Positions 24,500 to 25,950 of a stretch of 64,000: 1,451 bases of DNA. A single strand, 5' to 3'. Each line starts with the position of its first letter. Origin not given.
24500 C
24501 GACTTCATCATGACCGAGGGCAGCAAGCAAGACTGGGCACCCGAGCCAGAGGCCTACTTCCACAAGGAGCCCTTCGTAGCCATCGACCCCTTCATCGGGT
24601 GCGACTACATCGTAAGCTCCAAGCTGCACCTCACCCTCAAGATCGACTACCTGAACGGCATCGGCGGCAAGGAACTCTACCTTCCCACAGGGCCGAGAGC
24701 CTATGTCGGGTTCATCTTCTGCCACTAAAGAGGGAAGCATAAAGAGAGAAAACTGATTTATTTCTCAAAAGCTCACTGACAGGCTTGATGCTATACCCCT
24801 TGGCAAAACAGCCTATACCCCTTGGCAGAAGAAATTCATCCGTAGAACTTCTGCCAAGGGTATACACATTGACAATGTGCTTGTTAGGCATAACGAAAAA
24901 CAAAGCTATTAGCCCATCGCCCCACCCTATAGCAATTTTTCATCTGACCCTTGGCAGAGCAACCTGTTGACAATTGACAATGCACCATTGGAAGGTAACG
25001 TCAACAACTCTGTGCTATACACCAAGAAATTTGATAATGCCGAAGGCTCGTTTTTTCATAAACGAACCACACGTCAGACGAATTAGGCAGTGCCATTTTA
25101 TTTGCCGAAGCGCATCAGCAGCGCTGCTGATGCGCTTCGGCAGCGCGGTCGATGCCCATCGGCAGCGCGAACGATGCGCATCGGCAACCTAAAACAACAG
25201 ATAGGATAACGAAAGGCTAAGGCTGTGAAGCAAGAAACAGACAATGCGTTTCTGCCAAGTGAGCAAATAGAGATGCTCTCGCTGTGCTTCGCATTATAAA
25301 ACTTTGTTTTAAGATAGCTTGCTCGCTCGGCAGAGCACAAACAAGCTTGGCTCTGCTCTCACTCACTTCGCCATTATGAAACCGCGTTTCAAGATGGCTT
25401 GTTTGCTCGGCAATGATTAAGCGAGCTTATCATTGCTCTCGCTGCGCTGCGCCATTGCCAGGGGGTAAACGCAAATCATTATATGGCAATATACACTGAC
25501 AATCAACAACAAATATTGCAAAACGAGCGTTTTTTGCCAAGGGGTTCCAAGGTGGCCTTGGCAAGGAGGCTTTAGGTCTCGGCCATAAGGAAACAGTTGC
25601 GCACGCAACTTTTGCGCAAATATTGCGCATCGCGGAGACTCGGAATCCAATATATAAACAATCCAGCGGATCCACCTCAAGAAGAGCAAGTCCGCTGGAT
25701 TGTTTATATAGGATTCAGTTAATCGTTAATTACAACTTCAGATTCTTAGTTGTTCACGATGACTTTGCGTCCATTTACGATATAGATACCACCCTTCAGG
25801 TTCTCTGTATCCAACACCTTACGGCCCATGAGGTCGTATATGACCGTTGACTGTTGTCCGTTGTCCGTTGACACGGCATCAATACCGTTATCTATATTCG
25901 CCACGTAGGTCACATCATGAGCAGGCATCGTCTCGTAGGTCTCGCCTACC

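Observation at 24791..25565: Element copy B: ~0.75-kb gene-free composite palindrome in a convergent intergenic gap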

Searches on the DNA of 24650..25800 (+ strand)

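Call 27: search_rna_families(source=window, start=24650, end=25800, threshold=evalue, max_evalue=5)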
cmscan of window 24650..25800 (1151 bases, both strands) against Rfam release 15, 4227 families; matches with E-value up to 5: 9.
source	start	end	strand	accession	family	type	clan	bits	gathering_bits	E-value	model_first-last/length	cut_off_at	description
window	25656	25705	+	RF03637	mir-5879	Gene; miRNA;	-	25.9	97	0.0052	1-76/76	no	mir-5879 microRNA precursor family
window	25656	25705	-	RF03637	mir-5879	Gene; miRNA;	-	25.8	97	0.0054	1-76/76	no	mir-5879 microRNA precursor family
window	25651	25709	-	RF03353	MIR5291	Gene; miRNA;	-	21.9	54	0.57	1-65/65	no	MIR5291 microRNA precursor family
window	24815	24863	+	RF00826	mir-55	Gene; miRNA;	-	21.5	53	0.16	1-74/74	no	mir-55 microRNA precursor family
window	25252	25333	+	RF00073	MIR156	Gene; miRNA;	-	20.6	62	0.29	1-88/88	no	mir-156 microRNA precursor family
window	25646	25713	+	RF00937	mir-653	Gene; miRNA;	-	20.3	77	0.41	1-78/78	no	mir-653 microRNA precursor family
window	24793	24865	-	RF00773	mir-298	Gene; miRNA;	-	17.4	80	2.1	1-85/85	no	mir-298 microRNA precursor family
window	25102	25143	+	RF03835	mir-955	Gene; miRNA;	-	15.6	50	4.8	1-81/81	no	mir-955 microRNA precursor family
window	24819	24860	-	RF00445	MIR399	Gene; miRNA;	-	14.9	57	4.7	24-95/117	no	mir-399 microRNA precursor family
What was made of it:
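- On Known RNA family (Rfam 15): At E up to 5, only miRNA-precursor noise appears on the hairpins (call 27).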

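Call 78: search_dna_similar(query=window:24780-25580:+, collection=plasmids, mode=distant, max_evalue=0.001, max_rows=10)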
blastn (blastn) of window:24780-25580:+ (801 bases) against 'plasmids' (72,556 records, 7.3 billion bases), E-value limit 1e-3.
No match.
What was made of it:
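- On Iteron-type replication origin: No plasmid match (call 78).
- Closest known: Iteron and operator site clusters of plasmid origins. Different: No rep gene is present, and there is no hit in the plasmid collection (call 78).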

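Call 79: search_dna_similar(query=window:24780-25580:+, collection=phages, mode=distant, max_evalue=0.001, max_rows=10)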
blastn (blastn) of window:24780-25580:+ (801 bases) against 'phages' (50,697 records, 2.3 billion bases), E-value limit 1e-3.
No match.
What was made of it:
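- On MITE / IS-derived element: No hit in plasmids or phages (calls 78, 79).
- Tried and rejected: No match (calls 78, 79).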
